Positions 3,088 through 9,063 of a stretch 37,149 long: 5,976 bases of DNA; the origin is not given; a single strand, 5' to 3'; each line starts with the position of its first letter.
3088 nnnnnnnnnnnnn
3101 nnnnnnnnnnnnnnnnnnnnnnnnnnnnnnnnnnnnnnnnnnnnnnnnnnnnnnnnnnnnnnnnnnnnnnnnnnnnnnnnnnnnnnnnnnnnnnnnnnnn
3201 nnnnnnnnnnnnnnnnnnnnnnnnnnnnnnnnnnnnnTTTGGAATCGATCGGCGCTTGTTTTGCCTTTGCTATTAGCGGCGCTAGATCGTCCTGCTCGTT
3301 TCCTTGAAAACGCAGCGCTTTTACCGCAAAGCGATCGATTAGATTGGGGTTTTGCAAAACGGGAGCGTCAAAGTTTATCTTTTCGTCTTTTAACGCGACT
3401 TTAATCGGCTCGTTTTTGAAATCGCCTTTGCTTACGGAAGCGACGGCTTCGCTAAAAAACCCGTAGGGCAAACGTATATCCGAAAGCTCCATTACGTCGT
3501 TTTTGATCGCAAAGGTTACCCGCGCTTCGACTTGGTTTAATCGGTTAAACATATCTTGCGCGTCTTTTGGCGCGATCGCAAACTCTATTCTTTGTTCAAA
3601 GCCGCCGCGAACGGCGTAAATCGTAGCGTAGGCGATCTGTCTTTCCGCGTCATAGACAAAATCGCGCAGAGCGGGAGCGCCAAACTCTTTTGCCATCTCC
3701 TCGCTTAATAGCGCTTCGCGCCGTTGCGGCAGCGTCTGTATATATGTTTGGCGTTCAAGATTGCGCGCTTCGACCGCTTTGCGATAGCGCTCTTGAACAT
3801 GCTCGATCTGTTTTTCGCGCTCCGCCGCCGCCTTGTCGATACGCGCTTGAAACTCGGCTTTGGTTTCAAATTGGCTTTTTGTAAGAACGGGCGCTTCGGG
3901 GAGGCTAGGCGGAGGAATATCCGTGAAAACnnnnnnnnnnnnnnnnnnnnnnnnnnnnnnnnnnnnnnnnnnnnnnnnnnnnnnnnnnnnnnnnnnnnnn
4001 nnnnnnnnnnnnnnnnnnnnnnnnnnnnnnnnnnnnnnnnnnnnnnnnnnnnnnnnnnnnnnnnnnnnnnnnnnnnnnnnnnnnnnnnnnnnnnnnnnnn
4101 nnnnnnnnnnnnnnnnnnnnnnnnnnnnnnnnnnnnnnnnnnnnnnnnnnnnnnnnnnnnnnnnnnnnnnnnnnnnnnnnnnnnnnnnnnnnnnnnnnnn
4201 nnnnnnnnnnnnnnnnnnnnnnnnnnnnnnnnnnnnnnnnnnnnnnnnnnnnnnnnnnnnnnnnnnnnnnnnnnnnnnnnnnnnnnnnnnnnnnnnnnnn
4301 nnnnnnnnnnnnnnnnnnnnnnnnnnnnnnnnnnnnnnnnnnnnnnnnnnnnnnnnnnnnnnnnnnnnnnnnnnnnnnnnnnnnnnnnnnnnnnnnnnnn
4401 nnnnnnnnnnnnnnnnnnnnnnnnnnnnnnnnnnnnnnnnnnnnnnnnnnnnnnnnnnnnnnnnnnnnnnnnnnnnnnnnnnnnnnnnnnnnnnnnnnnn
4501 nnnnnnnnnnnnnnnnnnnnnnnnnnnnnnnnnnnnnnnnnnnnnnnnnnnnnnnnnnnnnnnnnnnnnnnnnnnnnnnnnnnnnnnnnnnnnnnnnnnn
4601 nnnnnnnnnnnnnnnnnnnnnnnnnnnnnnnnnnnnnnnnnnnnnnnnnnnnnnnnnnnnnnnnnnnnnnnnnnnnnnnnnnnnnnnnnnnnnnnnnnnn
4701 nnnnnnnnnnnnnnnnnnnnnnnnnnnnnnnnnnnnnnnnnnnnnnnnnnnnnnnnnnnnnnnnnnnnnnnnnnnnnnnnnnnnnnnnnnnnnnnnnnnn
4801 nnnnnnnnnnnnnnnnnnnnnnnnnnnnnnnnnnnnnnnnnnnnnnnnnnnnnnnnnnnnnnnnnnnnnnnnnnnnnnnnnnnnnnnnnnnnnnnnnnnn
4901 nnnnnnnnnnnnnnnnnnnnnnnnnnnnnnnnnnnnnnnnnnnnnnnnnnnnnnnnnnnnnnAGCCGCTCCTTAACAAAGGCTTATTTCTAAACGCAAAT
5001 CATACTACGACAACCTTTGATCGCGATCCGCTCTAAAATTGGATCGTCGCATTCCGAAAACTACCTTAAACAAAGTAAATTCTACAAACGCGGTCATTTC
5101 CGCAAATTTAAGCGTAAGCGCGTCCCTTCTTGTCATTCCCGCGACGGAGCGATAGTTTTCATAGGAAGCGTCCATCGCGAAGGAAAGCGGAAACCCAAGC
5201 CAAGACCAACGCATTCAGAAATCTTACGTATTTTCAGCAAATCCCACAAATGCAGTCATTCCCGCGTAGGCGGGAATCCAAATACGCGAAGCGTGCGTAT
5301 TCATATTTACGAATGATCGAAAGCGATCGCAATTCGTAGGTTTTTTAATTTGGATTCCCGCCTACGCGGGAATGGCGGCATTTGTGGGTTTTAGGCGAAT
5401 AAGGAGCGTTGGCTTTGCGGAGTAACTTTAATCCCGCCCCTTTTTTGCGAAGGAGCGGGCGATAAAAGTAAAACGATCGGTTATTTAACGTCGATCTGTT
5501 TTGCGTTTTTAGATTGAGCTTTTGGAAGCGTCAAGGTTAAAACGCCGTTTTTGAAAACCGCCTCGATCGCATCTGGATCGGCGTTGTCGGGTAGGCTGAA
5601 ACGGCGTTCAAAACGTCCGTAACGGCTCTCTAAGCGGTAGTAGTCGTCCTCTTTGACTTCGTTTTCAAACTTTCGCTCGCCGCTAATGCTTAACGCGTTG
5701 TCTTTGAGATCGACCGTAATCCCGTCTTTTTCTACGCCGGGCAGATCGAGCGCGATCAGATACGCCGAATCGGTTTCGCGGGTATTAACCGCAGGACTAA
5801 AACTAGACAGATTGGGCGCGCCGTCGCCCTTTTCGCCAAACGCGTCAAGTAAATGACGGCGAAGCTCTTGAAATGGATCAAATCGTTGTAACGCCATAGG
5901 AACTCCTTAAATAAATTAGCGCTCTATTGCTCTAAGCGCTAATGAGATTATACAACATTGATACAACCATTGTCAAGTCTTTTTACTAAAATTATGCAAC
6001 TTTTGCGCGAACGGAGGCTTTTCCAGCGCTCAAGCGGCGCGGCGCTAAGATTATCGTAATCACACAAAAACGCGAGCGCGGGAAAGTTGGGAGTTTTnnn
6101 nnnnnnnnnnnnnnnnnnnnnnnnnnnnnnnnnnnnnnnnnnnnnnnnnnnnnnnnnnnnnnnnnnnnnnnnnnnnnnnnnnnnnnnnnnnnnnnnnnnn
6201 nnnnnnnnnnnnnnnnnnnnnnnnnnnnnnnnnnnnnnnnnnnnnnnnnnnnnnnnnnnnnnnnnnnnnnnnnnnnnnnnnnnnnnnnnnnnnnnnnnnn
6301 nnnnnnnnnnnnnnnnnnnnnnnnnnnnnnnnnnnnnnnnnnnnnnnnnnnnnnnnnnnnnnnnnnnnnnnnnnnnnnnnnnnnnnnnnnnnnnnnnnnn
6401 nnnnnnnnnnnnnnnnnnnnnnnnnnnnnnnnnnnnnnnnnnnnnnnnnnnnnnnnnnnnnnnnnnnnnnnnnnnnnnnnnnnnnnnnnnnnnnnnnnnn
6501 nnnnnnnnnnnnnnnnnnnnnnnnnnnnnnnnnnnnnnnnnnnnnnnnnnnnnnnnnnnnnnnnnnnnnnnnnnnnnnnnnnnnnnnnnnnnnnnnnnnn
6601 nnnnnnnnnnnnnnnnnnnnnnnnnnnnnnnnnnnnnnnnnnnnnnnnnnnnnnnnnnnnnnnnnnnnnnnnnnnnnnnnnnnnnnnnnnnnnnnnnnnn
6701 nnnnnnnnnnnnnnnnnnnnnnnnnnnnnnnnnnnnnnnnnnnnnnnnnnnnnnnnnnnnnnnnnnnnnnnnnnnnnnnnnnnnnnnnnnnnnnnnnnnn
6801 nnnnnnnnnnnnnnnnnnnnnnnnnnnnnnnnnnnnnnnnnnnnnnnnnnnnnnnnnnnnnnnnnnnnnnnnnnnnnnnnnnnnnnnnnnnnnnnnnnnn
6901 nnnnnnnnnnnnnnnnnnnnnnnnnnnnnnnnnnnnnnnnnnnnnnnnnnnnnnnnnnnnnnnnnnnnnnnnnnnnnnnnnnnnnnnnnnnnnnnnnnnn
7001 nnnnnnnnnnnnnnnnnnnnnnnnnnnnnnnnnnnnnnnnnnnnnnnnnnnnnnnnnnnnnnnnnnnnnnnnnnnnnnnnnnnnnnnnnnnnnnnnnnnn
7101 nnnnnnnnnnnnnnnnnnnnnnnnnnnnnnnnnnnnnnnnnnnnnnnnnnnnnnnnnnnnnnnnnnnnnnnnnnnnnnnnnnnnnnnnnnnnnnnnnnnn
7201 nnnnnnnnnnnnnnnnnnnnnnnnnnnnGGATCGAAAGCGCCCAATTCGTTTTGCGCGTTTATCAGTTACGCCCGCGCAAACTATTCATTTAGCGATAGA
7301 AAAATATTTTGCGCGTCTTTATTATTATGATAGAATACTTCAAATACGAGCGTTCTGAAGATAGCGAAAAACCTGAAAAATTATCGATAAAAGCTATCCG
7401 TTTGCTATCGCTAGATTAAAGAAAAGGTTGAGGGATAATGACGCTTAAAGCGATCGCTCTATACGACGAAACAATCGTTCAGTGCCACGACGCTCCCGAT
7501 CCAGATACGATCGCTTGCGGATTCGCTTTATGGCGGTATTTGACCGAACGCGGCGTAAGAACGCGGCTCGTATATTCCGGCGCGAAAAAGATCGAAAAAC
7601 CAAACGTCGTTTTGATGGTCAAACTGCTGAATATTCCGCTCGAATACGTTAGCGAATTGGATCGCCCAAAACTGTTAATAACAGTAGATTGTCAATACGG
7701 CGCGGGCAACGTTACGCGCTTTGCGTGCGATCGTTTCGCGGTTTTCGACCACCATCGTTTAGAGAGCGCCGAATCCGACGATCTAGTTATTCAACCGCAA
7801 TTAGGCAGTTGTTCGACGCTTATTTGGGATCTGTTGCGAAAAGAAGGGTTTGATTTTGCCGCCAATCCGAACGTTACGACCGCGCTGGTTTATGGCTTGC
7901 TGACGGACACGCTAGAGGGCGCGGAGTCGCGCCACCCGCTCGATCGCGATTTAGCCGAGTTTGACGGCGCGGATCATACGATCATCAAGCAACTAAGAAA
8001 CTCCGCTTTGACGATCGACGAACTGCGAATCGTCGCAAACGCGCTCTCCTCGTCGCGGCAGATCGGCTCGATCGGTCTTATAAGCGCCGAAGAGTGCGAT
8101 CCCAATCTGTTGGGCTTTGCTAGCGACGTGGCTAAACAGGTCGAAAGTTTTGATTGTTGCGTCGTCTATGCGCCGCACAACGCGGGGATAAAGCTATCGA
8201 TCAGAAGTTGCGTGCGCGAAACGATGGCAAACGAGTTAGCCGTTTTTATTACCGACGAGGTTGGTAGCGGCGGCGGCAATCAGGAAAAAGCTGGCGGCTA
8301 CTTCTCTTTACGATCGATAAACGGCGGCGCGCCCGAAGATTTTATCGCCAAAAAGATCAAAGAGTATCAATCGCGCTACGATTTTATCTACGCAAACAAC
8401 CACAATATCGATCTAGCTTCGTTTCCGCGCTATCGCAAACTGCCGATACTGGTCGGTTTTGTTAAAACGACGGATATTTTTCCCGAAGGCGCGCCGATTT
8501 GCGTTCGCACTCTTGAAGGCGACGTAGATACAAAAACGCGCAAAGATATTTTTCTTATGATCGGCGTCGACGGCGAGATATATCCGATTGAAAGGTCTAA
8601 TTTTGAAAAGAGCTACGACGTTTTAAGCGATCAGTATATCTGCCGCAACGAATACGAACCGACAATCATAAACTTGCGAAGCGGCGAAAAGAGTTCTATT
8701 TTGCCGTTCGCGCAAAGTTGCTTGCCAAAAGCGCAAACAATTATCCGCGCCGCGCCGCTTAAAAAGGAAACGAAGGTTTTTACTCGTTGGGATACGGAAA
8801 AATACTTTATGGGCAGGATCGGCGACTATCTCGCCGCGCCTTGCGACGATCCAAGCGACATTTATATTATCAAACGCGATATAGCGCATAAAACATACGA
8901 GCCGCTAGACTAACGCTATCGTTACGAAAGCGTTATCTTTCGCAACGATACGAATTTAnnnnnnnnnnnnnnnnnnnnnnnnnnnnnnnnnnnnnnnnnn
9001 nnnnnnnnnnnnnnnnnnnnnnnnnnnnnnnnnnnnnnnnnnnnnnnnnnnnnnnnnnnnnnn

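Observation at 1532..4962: Translationally coupled operon for an exported WD40-caspase (C14) lipoprotein and an LPP20/DUF4384-like lipoprotein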

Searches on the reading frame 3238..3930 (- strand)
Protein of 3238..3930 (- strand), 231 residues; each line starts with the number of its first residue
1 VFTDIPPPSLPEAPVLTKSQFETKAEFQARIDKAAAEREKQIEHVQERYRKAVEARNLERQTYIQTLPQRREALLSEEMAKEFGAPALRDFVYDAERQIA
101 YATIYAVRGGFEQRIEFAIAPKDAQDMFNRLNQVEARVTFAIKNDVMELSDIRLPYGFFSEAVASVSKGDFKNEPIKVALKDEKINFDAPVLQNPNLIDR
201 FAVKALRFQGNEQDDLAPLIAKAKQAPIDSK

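Call 67: search_solved_structures(query=A4, max_evalue=10, show_alignments=2)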
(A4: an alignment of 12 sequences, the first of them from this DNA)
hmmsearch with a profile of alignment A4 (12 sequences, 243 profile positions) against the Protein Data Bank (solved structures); distinct sequences matched with E-value up to 10: 5.
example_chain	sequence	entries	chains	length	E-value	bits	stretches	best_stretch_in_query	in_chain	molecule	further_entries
3a54_A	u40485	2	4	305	0.77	12.4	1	94-136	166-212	Protein-glutaminase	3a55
3a56_A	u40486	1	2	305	0.78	12.4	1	94-136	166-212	Protein-glutaminase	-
2ksv_A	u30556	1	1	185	0.81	12.4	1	94-136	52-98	Protein-glutaminase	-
2zk9_X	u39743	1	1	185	0.81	12.4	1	94-136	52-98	Protein-glutaminase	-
4ye0_A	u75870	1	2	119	1.1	11.9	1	160-200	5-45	Stress-induced protein 1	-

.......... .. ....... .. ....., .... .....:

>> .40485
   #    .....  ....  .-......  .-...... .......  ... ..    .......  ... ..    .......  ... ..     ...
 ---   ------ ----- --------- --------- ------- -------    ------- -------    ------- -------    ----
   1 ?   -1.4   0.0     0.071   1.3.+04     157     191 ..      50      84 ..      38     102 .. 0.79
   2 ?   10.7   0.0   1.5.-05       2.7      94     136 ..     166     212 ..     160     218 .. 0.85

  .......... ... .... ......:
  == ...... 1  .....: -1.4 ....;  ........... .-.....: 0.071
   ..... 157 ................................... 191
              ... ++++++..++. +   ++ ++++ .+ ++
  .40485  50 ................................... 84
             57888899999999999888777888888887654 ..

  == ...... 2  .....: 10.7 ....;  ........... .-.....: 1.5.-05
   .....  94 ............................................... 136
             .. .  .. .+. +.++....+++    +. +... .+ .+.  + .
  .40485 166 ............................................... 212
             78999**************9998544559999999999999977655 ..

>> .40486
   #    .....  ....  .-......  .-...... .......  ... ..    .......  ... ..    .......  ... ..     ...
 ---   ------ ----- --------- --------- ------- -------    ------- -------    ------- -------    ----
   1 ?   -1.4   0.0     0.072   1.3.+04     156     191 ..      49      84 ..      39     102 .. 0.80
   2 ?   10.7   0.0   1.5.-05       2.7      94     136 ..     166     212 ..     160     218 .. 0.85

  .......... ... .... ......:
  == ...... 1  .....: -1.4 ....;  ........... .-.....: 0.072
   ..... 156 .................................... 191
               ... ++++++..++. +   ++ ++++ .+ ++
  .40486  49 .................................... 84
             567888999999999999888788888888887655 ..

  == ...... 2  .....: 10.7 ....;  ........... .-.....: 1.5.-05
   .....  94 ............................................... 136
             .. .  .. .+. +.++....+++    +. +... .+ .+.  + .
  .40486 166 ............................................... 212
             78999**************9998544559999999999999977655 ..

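Call 68: search_protein_families(library=pfam, alignment_id=A4, max_evalue=1)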
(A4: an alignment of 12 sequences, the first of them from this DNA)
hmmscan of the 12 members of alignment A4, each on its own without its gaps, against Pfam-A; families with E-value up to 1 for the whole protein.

A. member 1, seq(231 aa): 0 families

B. families by the number of members that match (of 12 scanned): 21 families
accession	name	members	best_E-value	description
PF16841.11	CBM60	3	0.19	Ca-dependent carbohydrate-binding module xylan-binding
PF10486.14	PI3K_1B_p101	1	0.0031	Phosphoinositide 3-kinase gamma adapter protein p101 subunit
PF11279.13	DUF3080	1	0.0031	Protein of unknown function (DUF3080)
PF03147.19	FDX-ACB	1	0.0071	Ferredoxin-fold anticodon binding domain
PF03938.19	OmpH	1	0.0097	Outer membrane protein (OmpH-like)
PF10974.15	DUF2804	1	0.017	Domain of unknown function (DUF2804)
PF04538.17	BEX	1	0.019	Brain expressed X-linked like family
PF20750.3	PAP_NTPase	1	0.02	Poly(A) polymerase nucleotidyltransferase domain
PF08605.16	Rad9_Rad53_bind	1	0.022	Fungal Rad9-like Rad53-binding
PF22458.1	RsmF-B_ferredox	1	0.033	Methyltr_RsmF/B-like, ferredoxin-like domain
PF14942.11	Muted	1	0.07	Organelle biogenesis, Muted-like protein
PF15842.10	DUF4718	1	0.074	Domain of unknown function (DUF4718)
PF14615.11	Rsa3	1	0.1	Ribosome-assembly protein 3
PF11379.13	DUF3182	1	0.12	Protein of unknown function (DUF3182)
PF08948.16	PRD1_P5_spike_N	1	0.14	Bacteriophage PRD1, P5, spike N-terminal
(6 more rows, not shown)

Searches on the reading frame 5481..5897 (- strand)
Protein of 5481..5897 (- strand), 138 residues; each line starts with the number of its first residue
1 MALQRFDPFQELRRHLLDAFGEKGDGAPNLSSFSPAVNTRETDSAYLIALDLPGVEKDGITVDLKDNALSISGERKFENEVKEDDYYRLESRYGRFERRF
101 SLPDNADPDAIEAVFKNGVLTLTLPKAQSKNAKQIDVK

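Call 69: search_protein_families(library=pfam, proteins=[window:5481-5897:-], max_evalue=0.001)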
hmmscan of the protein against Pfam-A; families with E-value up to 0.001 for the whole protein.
window:5481-5897:- (138 aa): 2 families
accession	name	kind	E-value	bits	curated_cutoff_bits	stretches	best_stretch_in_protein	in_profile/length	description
PF00011.27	HSP20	-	7.7e-27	93.8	20.8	1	40-137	3-101/102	Hsp20/alpha crystallin family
PF17886.7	ArsA_HSP20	-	9.6e-06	25.5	22.5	1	44-122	2-61/63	HSP20-like domain found in ArsA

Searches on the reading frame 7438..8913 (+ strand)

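Call 69: search_protein_families(library=pfam, proteins=[window:7438-8913:+], max_evalue=0.001)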
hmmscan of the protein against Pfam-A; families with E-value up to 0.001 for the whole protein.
window:7438-8913:+ (491 aa): 1 family
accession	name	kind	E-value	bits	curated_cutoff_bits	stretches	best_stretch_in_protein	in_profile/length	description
PF01368.27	DHH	-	2.8e-10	41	28.1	1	13-151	3-122/125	DHH family, N-terminal domain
